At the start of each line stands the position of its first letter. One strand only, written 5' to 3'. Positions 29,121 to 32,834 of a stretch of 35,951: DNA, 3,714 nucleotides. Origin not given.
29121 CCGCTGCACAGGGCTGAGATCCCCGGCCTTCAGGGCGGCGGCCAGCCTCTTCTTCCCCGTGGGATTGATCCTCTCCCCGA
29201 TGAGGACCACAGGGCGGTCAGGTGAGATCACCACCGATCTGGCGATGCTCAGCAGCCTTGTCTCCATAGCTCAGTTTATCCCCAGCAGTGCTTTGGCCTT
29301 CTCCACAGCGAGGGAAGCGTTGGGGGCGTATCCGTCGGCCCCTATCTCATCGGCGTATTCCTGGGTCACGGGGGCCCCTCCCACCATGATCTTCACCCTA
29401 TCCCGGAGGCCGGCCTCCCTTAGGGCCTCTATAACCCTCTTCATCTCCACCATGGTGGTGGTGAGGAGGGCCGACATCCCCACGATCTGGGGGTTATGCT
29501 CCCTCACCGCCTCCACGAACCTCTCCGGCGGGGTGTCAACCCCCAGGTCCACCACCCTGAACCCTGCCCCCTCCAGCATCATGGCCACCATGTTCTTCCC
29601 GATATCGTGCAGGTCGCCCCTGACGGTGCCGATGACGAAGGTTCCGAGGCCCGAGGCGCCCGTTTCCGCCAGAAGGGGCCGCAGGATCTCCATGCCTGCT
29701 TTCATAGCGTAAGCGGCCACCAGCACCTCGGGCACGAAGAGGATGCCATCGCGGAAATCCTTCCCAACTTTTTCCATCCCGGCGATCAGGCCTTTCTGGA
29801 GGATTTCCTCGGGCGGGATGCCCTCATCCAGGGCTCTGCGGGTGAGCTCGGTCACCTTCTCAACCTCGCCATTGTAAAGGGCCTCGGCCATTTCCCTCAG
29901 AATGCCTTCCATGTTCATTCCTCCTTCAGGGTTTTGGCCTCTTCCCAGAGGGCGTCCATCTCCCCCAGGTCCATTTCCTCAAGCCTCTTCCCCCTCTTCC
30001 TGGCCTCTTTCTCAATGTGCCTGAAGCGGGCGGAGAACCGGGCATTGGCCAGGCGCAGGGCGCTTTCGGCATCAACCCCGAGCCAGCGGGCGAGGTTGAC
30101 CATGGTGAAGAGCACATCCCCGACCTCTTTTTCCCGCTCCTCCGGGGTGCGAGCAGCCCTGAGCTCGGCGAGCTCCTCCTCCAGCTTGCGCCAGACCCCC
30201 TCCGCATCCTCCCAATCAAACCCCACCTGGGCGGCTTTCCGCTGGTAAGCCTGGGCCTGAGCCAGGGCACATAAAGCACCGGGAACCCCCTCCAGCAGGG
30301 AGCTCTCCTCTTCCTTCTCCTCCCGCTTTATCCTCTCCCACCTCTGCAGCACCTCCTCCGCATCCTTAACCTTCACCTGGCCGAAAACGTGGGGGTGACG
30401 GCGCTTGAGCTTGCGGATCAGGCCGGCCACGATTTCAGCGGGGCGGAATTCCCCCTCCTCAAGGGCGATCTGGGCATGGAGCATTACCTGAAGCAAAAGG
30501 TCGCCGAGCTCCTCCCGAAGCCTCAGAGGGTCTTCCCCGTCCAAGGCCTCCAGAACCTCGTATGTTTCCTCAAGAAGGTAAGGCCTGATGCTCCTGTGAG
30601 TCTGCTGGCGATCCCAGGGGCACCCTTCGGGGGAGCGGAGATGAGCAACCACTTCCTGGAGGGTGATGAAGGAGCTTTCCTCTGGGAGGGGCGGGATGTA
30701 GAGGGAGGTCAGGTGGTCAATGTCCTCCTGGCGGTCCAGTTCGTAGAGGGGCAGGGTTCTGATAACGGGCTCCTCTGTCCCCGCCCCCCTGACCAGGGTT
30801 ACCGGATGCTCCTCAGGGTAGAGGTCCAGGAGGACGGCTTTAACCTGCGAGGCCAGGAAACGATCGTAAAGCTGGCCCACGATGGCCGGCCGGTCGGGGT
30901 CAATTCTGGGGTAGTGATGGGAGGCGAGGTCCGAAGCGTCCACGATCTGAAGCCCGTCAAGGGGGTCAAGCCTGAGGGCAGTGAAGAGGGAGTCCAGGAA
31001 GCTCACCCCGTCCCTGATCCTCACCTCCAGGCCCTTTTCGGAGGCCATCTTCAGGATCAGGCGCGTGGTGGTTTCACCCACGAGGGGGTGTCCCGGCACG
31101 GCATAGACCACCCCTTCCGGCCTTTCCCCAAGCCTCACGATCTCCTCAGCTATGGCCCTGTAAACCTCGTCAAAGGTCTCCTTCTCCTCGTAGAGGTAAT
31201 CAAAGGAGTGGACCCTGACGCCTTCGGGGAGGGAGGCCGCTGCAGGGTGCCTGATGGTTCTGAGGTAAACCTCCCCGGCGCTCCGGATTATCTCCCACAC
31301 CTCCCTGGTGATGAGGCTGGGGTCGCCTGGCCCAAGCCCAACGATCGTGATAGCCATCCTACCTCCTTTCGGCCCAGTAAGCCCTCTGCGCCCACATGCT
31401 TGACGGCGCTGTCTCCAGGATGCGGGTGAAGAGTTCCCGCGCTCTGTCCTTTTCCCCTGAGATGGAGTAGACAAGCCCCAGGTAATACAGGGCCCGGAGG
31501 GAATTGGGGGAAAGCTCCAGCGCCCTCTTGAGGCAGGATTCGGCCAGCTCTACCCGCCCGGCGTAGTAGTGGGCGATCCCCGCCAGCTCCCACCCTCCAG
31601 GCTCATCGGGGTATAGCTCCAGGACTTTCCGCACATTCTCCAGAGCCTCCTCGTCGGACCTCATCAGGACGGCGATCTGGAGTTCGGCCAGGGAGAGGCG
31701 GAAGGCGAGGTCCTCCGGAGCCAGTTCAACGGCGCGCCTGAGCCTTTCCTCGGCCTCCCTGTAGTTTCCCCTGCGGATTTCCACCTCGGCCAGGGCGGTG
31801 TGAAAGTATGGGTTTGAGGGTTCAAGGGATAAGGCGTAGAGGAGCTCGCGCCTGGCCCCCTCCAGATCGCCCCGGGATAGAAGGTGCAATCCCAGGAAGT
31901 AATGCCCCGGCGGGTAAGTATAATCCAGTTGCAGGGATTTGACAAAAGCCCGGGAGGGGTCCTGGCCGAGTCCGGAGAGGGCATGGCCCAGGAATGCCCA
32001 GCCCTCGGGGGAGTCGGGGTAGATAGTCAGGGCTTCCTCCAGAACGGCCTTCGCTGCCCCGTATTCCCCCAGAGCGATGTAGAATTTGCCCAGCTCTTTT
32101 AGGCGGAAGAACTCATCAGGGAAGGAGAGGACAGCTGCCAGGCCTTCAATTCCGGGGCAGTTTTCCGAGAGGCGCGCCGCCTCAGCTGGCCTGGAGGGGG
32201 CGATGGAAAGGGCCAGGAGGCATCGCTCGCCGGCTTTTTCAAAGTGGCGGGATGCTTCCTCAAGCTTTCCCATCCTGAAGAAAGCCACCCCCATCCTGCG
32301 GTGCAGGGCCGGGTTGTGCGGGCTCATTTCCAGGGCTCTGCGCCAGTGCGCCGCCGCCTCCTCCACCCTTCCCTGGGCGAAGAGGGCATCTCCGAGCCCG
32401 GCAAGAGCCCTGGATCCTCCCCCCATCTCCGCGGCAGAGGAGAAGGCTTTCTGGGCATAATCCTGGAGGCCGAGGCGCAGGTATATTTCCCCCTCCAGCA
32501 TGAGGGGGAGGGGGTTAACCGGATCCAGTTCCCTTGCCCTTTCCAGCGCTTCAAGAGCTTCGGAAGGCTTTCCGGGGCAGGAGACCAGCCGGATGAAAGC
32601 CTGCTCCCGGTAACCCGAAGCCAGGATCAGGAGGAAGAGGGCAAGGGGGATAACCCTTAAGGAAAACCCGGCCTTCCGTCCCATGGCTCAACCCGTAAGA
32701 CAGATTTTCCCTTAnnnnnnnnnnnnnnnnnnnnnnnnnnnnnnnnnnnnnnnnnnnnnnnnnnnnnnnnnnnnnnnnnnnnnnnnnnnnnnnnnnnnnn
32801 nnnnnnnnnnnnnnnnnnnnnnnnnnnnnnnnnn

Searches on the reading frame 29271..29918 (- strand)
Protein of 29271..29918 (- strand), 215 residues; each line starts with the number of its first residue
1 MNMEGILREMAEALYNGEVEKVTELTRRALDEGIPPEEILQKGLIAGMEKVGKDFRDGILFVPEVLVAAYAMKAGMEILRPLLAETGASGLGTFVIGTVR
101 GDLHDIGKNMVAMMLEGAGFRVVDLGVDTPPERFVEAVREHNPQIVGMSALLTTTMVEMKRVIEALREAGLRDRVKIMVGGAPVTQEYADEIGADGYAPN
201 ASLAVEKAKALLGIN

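Call 8: search_protein_families(library=pfam, proteins=[window:29271-29918:-])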
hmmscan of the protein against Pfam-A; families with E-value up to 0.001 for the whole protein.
window:29271-29918:- (215 aa): 3 families
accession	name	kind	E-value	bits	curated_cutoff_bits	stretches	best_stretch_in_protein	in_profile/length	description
PF02310.24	B12-binding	-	1.5e-33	115.7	32.1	1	93-204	2-119/121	B12 binding domain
PF02607.22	B12-binding_2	-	2.4e-21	76.1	23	1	7-79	2-73/74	B12 binding domain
PF04055.27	Radical_SAM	-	0.00018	22.2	29.5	0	111-191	93-161/166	Radical SAM superfamily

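Call 72: find_encoding_contigs(protein=window:29271-29918:-, flank=10000, max_places=4)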
Protein window:29271-29918:- (215 aa): no gene with exactly this product is on record in the collection.

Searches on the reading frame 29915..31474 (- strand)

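Call 8: search_protein_families(library=pfam, proteins=[window:29915-31474:-])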
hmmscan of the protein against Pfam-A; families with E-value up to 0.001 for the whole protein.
window:29915-31474:- (519 aa): 3 families
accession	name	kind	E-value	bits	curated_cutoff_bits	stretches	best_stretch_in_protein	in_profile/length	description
PF03819.22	MazG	-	2.3e-29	101.9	22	1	291-364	1-74/74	MazG nucleotide pyrophosphohydrolase domain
PF00590.25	TP_methylase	-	4.9e-25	89.1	27.8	1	42-246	2-211/212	Tetrapyrrole (Corrin/Porphyrin) Methylases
PF01503.22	PRA-PH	-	1.5e-05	25.8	21.3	0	426-473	27-79/86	Phosphoribosyl-ATP pyrophosphohydrolase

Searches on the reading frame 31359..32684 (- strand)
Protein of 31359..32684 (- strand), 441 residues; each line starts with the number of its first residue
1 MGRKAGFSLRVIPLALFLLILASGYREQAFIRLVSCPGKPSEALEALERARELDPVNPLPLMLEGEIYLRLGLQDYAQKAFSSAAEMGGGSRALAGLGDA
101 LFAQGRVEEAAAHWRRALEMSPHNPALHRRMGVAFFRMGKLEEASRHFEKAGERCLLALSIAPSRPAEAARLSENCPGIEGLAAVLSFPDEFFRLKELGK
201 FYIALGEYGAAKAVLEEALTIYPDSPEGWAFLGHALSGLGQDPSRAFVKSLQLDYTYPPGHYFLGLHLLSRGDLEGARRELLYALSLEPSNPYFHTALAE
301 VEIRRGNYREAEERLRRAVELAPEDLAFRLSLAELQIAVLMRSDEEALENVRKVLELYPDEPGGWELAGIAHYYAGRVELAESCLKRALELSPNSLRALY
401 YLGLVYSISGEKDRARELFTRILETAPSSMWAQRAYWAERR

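Call 8: search_protein_families(library=pfam, proteins=[window:31359-32684:-])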
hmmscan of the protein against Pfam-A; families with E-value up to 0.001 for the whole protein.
window:31359-32684:- (441 aa): 28 families (the best 25 are shown)
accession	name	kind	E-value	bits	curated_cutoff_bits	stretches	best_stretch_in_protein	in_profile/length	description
PF07719.23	TPR_2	-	2.1e-48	158.9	27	4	92-124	2-34/34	Tetratricopeptide repeat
PF13414.12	TPR_11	-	1.8e-40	136.8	26.8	4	98-139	1-42/42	TPR repeat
PF00515.34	TPR_1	-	3.5e-39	131.5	27.8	1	92-124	2-34/34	Tetratricopeptide repeat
PF13428.12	TPR_14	-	1.4e-36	121.6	23.5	3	196-234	5-43/44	Tetratricopeptide repeat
PF14559.12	TPR_19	-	3.5e-36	123.8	25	5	268-330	1-63/68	Tetratricopeptide repeat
PF13432.12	TPR_16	-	2.9e-33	114.4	32.7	4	368-428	3-63/65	Tetratricopeptide repeat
PF13181.12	TPR_8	-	4.5e-27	92.3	25.7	1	198-224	7-33/34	Tetratricopeptide repeat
PF13431.12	TPR_17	-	3.6e-25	86.5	24.4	1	384-417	1-34/34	Tetratricopeptide repeat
PF13424.12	TPR_12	-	9.4e-23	80.7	30.1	2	93-151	5-71/77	Tetratricopeptide repeat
PF13174.12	TPR_6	-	1.9e-19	69.4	26.3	0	398-429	2-33/33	Tetratricopeptide repeat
PF23914.1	TPR_CcmH_CycH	-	9e-16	58.5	42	1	351-430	39-121/158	Cytochrome c-type biogenesis protein H TPR domain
PF13371.12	TPR_9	-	6.7e-15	55.3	35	1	342-395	9-62/73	Tetratricopeptide repeat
PF12895.13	ANAPC3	-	1.2e-12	48.4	27.2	0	381-429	8-55/82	Anaphase-promoting complex, cyclosome, subunit 3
PF13374.12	TPR_10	-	1.2e-11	44.7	27.5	0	93-120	4-31/42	Tetratricopeptide repeat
PF07721.20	TPR_4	-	1.6e-11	44.1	27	0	92-116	2-26/26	Tetratricopeptide repeat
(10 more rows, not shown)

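Call 71: find_encoding_contigs(protein=window:31359-32684:-, flank=10000, max_places=4)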
Protein window:31359-32684:- (441 aa): no gene with exactly this product is on record in the collection.
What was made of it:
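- Tried and rejected: Exact-protein look-ups of the TPR and B12-binding neighbours were not on record (calls 71, 72).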
